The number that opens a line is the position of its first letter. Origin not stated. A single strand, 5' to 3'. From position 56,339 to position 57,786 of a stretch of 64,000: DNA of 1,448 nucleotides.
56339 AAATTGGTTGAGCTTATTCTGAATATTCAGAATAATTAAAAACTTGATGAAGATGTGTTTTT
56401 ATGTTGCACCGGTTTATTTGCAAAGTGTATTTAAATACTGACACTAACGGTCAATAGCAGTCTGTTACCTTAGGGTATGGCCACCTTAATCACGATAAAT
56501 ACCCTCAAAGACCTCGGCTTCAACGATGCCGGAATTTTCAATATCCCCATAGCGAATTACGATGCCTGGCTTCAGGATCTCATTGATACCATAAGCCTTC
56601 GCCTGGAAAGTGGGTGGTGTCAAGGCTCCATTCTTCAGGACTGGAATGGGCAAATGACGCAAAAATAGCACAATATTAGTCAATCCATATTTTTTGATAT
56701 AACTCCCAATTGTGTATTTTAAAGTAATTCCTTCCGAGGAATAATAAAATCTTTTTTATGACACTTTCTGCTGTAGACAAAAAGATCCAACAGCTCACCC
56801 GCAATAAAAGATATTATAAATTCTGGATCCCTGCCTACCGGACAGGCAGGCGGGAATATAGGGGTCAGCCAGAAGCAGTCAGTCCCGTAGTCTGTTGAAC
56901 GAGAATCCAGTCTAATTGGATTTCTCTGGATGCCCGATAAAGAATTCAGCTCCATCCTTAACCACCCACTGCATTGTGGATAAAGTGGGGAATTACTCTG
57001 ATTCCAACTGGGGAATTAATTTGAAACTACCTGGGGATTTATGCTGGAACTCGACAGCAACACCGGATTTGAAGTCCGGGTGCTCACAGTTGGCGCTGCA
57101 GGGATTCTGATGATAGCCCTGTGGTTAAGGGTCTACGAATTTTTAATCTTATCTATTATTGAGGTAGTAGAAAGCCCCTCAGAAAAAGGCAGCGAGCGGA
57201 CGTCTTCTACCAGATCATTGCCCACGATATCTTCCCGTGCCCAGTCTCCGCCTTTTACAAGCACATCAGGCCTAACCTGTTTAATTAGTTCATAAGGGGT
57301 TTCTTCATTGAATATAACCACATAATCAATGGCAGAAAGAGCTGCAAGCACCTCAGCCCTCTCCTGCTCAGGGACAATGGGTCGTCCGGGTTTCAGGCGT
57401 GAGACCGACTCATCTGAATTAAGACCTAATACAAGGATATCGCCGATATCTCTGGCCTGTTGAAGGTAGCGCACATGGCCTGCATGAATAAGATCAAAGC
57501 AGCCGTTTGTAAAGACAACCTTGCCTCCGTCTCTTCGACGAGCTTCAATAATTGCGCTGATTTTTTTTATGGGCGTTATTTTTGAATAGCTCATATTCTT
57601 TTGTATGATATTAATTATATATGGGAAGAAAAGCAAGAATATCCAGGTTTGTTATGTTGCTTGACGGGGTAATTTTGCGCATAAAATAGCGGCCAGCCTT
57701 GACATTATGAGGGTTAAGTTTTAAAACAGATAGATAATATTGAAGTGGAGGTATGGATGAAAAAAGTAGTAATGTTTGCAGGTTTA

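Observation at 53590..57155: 3.5-kb islet bounded by perfect 20-bp direct repeats and inserted between hgcB and a heptose-pathway gene, carrying a decayed AbiL-like defense pair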

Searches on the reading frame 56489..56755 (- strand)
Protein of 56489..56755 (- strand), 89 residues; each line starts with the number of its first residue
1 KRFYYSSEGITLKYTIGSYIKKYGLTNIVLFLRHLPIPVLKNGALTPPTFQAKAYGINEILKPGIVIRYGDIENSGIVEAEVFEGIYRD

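Call 68: search_protein_families(library=pfam, proteins=[window:56489-56755:-], max_evalue=1)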
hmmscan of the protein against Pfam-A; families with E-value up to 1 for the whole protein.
seq(89 aa): 0 families

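Call 69: search_protein_families(library=phrogs, proteins=[window:56489-56755:-], max_evalue=0.1)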
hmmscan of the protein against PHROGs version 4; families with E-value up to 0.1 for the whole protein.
seq(89 aa): 0 families

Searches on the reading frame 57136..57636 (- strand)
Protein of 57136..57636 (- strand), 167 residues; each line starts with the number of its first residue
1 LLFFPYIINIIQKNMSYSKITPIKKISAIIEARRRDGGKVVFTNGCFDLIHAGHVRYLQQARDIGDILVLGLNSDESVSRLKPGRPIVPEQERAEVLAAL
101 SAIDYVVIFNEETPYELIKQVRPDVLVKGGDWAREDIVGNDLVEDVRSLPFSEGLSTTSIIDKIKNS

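Call 7: search_protein_families(library=pfam, proteins=[window:57136-57636:-], max_evalue=0.01)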
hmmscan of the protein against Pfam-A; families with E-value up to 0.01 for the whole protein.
window:57136-57636:- (167 aa): 1 family
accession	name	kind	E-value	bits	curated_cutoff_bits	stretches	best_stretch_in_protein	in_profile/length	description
PF01467.32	CTP_transf_like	-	1.5e-21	77.4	21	1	42-160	1-130/133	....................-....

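Call 15: find_homologous_proteins(query=window:57136-57594:-, max_evalue=1e-20)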
Query window:57136-57594:- (153 aa): 7994 proteins with E <= 1e-20 among 8000 candidates; the best 120 are listed.
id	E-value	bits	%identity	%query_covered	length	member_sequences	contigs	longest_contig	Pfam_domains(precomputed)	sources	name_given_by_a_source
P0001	3.8e-93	327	100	100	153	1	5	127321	PF01467.33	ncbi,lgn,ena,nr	ncbi:MAG: D-glycero-beta-D-manno-heptose 1-phosphate adenylyltransferase [Nitrospira sp.]|nr:D-glyce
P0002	1.4e-65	238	55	97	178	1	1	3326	PF01467.33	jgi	jgi:D-beta-D-heptose 7-phosphate kinase/D-beta-D-heptose 1-phosphate adenosyltransferase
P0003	3.4e-63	230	68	99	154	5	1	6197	PF01467.33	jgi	jgi:D-beta-D-heptose 7-phosphate kinase/D-beta-D-heptose 1-phosphate adenosyltransferase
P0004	3.5e-63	230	68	99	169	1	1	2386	PF01467.33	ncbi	-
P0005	5.6e-63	229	68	97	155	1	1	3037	PF01467.33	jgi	jgi:rfaE bifunctional protein nucleotidyltransferase chain/domain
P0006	5.7e-63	229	68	97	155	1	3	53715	PF01467.33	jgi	jgi:rfaE bifunctional protein nucleotidyltransferase chain/domain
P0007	8.1e-63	229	69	99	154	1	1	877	PF01467.33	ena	-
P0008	8.3e-63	229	68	99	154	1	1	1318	PF01467.33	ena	-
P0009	1.1e-62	228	68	99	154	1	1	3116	PF01467.33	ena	-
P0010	1.4e-62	228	68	99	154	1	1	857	PF01467.33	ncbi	-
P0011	1.8e-62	228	67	99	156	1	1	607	PF01467.33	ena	-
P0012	2.3e-62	227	68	99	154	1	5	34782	PF01467.33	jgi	jgi:D-beta-D-heptose 7-phosphate kinase/D-beta-D-heptose 1-phosphate adenosyltransferase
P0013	2.4e-62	227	68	99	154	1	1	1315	PF01467.33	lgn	-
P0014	2.7e-62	227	68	99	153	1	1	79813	PF01467.33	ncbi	-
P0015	5.7e-62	226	68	99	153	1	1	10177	PF01467.33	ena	-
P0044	1.3e-60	221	74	84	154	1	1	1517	PF01467.33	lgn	-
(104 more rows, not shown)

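Call 17: find_encoding_contigs(protein=P0014, flank=6000, max_places=3)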
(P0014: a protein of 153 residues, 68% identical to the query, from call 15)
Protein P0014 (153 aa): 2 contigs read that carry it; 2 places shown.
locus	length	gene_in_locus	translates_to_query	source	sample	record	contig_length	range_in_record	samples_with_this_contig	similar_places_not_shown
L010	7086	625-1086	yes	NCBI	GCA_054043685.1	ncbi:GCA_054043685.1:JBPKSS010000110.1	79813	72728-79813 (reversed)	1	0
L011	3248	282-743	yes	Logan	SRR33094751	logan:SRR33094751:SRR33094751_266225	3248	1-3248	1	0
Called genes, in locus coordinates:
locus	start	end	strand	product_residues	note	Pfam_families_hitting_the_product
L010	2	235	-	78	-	?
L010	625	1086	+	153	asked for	PF01467:CTP_transf_like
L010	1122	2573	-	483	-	PF00497:SBP_bac_3, PF10613:Lig_chan-Glu_bd (weak), PF01464:SLT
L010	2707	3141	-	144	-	PF01850:PIN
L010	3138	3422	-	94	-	PF02604:PhdYeFM_antitox (weak)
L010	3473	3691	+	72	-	-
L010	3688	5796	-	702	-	PF14522:Cytochrome_C7 (faint), PF02433:FixO (faint), PF00034:Cytochrom_C, PF13442:Cytochrome_CBB3 (weak), PF00034:Cytochrom_C, PF13442:Cytochrome_CBB3 (weak), PF00034:Cytochrom_C (weak)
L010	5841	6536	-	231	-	-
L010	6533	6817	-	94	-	-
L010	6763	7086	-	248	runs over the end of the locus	PF00033:Cytochrome_B, PF14358:DUF4405 (weak), PF13631:Cytochrom_B_N_2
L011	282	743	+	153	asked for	PF01467:CTP_transf_like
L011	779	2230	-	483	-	PF00497:SBP_bac_3, PF10613:Lig_chan-Glu_bd (weak), PF01464:SLT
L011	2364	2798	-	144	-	PF01850:PIN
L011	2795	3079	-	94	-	PF02604:PhdYeFM_antitox (weak)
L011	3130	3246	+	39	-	?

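Call 18: find_encoding_contigs(protein=P0044, flank=6000, max_places=3)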
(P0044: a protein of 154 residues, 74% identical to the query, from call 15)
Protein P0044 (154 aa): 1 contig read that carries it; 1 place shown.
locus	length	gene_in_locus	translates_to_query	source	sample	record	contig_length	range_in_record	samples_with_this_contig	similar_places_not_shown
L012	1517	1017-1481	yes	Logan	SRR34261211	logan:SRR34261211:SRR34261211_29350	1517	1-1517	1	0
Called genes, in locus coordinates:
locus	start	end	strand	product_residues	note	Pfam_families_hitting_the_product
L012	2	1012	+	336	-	?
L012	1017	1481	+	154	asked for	PF01467:CTP_transf_like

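Call 34: search_protein_families(library=ncbifam, proteins=[window:57136-57594:-], max_evalue=0.1)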
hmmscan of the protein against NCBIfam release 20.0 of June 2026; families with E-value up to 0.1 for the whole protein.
window:57136-57594:- (153 aa): 12 families
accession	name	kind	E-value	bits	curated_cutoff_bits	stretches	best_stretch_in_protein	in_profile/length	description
TIGR02199.1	rfaE_dom_II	equivalog_domain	3.1e-57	192.4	181.5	1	15-151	2-143/144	D-glycero-beta-D-manno-heptose 1-phosphate adenylyltransferase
NF008454.0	PRK11316.1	equivalog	3.8e-52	177.5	521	1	9-152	325-473/475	bifunctional D-glycero-beta-D-manno-heptose-7-phosphate kinase/D-glycero-beta-D-manno-heptose 1-phosphate adenylyltransferase HldE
TIGR00125.1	cyt_tran_rel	domain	7.9e-17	61.2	27.7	1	26-89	1-62/65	adenylyltransferase/cytidyltransferase family protein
TIGR01518.1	g3p_cytidyltrns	equivalog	1.9e-13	50.6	165.4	1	27-148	1-123/125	glycerol-3-phosphate cytidylyltransferase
NF001985.0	PRK00777.1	subfamily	6.8e-09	36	104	1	27-85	7-64/157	pantetheine-phosphate adenylyltransferase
NF041124.1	CoaD_Thcocales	equivalog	2.7e-06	27.4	290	1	26-85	6-65/156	phosphopantetheine adenylyltransferase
NF002250.0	PRK01170.1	subfamily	5.8e-06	26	489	1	27-79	3-53/322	bifunctional pantetheine-phosphate adenylyltransferase/NTP phosphatase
NF004162.0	PRK05627.1-5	equivalog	0.00025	20.6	241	1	29-100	18-91/304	bifunctional riboflavin kinase/FAD synthetase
TIGR01510.1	coaD_prev_kdtB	equivalog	0.031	14.3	103.3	1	30-115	5-86/155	pantetheine-phosphate adenylyltransferase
NF045965.1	RibF_rel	equivalog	0.036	13.5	200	1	27-97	15-91/279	FAD synthase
NF004160.0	PRK05627.1-3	equivalog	0.069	11.8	295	1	21-145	12-102/325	bifunctional riboflavin kinase/FAD synthetase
NF005518.0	PRK07143.1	equivalog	0.094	12.1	232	0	25-95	16-87/281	hypothetical protein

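Call 53: find_encoding_contigs(protein=P0001, flank=5000, max_places=10)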
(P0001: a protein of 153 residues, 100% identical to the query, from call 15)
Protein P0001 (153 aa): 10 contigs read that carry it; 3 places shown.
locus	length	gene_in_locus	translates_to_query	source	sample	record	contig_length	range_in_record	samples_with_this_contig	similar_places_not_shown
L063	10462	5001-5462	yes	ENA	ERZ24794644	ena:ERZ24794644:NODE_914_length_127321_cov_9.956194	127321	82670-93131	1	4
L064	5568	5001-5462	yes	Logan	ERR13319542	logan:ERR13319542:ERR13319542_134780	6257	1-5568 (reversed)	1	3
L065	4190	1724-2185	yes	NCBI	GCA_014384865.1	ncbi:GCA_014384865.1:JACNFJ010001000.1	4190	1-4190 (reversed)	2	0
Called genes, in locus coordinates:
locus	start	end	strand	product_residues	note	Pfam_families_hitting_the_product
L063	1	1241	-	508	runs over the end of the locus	PF01019:G_glu_transpept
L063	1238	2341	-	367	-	PF04107:GCS2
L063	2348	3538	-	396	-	PF01546:Peptidase_M20, PF07687:M20_dimer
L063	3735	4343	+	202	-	PF05951:Peptidase_M15_2, PF08291:Peptidase_M15_3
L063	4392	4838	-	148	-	PF06347:SH3_4, PF08239:SH3_3 (weak)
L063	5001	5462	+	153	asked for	PF01467:CTP_transf_like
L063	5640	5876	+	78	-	-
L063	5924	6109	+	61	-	-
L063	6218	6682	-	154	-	PF13707:RloB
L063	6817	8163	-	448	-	PF13175:AAA_15 (faint), PF02463:SMC_N (faint), PF13304:AAA_21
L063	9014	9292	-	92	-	PF00037:Fer4, PF12797:Fer4_2 (weak), PF12837:Fer4_6, PF13237:Fer4_10, PF13459:Fer4_15 (faint), PF12838:Fer4_7, PF13187:Fer4_9, PF00037:Fer4 (weak), +4 more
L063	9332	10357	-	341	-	-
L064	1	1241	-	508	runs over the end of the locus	PF01019:G_glu_transpept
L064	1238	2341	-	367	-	PF04107:GCS2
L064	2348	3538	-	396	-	PF01546:Peptidase_M20, PF07687:M20_dimer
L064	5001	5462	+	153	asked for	PF01467:CTP_transf_like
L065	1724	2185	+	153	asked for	PF01467:CTP_transf_like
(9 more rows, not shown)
